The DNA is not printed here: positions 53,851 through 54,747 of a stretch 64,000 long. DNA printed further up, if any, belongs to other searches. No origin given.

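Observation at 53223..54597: Orphan three-gene, translationally coupled cassette (198/136/123 aa); best candidate for an undescribed system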

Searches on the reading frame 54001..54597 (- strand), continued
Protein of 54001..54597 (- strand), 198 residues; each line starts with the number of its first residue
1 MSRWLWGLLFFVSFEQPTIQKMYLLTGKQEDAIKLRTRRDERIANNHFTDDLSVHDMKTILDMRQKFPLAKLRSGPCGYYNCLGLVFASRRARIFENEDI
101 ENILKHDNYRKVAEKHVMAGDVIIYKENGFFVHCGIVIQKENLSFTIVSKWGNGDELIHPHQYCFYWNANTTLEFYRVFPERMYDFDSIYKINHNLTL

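Call 101: search_protein_families(library=padloc, proteins=[L007:5774-6742:+, L007:6772-7806:+, L017:1753-2877:+, L020:1667-2452:+, L020:2853-3410:+, L020:3627-4355:+, L020:6391-7350:+, L020:8327-9397:+, L013:2900-3649:+, L007:3330-3878:+], max_evalue=0.00001)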
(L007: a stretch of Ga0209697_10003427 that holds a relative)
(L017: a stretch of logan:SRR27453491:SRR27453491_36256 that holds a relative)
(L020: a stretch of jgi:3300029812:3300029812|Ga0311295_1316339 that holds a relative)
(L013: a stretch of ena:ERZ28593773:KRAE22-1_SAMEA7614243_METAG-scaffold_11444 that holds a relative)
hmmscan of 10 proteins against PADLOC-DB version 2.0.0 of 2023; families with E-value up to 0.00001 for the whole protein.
L007:5774-6742:+ (322 aa): 1 family
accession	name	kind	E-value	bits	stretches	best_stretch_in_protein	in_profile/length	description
PDLC03411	REase_II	-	2.1e-66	222.8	1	13-321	27-349/350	Type II restriction enzyme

L007:6772-7806:+ (344 aa): 0 families

L017:1753-2877:+ (374 aa): 1 family
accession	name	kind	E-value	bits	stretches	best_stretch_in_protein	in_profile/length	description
PDLC03534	REase_II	-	3.1e-15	54.1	1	197-326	176-311/351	Type II restriction enzyme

L020:1667-2452:+ (261 aa): 0 families

L020:2853-3410:+ (185 aa): 0 families

L020:3627-4355:+ (242 aa): 2 families
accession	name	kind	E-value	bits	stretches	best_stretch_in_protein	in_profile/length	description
PDLC02414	Aga_SIR2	-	3.6e-06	24.5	1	94-192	83-179/313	-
PDLC02408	Aga_SIR2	-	4.9e-06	23.9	0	133-191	150-207/343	Class II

L020:6391-7350:+ (319 aa): 0 families

L020:8327-9397:+ (356 aa): 1 family
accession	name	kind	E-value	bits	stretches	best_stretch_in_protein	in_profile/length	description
PDLC04999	PDC-S33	-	7.7e-121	401.8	1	7-348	6-342/349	-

L013:2900-3649:+ (249 aa): 0 families

L007:3330-3878:+ (182 aa): 0 families

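Call 105: find_related_loci(query=L015:2285-2872:+, collection=viral_contigs, flank=8000)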
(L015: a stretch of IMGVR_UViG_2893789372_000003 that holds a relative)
Query L015:2285-2872:+ (195 aa) in viral_contigs; peptide patterns used: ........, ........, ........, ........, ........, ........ (x = any residue, [..] = any of these).
2 stretches matched a pattern; 1 encode a relative of the query (tblastn E <= 1e-3); 1 distinct loci.
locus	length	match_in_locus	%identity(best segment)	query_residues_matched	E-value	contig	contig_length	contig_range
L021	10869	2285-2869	99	1-195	9e-136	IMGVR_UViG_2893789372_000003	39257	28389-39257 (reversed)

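Call 106: find_related_loci(query=L013:1241-1900:+, collection=viral_contigs, flank=8000)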
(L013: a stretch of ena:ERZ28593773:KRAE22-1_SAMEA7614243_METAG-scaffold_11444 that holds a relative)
Query L013:1241-1900:+ (219 aa) in viral_contigs; peptide patterns used: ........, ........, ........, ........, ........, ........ (x = any residue, [..] = any of these).
19 stretches matched a pattern, but none encodes a relative of the query by tblastn (E <= 1e-3).

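Call 114: find_encoding_contigs(protein=P0138, flank=10000, max_places=3)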
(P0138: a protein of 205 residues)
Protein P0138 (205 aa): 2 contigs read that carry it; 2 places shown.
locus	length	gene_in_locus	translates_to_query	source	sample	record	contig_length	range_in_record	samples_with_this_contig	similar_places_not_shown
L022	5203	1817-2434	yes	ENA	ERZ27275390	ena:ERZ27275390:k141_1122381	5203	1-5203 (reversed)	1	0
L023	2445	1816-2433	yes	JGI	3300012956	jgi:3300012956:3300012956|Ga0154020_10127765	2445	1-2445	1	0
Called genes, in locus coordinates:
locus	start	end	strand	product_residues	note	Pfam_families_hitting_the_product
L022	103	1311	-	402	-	PF02661:Fic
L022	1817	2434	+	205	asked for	-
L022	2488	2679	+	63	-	-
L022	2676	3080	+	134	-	PF22091:DUF6941 (weak)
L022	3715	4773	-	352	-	-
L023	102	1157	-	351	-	PF02661:Fic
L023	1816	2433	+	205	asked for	-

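Call 115: find_encoding_contigs(protein=P0100, flank=10000, max_places=3)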
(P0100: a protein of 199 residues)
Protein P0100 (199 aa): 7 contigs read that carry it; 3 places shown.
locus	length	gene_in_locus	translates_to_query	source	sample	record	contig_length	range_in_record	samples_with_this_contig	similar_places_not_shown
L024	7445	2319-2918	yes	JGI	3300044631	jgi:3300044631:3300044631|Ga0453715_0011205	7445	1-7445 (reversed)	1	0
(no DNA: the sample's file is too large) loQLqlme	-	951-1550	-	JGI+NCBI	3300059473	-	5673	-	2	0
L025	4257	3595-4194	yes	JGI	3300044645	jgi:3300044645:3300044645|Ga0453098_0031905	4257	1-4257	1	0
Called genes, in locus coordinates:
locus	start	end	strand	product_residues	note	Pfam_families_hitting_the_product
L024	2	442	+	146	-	?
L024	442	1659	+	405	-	PF15515:MvaI_BcnI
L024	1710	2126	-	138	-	PF13020:NOV_C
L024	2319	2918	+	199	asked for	-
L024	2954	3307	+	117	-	-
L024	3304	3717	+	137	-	-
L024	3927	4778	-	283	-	PF04326:SLFN_AlbA_2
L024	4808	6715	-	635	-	PF03235:GmrSD_N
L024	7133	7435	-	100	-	-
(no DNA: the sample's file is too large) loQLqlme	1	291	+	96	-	?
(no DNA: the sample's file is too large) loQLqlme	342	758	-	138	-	PF13020:NOV_C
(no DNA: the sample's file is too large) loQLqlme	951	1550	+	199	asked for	-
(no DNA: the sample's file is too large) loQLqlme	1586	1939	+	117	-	-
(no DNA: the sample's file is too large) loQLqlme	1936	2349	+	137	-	-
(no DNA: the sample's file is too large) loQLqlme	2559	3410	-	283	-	PF04326:SLFN_AlbA_2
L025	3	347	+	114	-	?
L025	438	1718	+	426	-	PF00145:DNA_methylase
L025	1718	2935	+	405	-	PF15515:MvaI_BcnI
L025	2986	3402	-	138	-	PF13020:NOV_C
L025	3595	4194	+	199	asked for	-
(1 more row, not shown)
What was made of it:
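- L024/L025: C5 MTase, MvaI_BcnI REase and NOV_C, then the triad, then SLFN_AlbA_2 and GmrSD_N (call 115).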
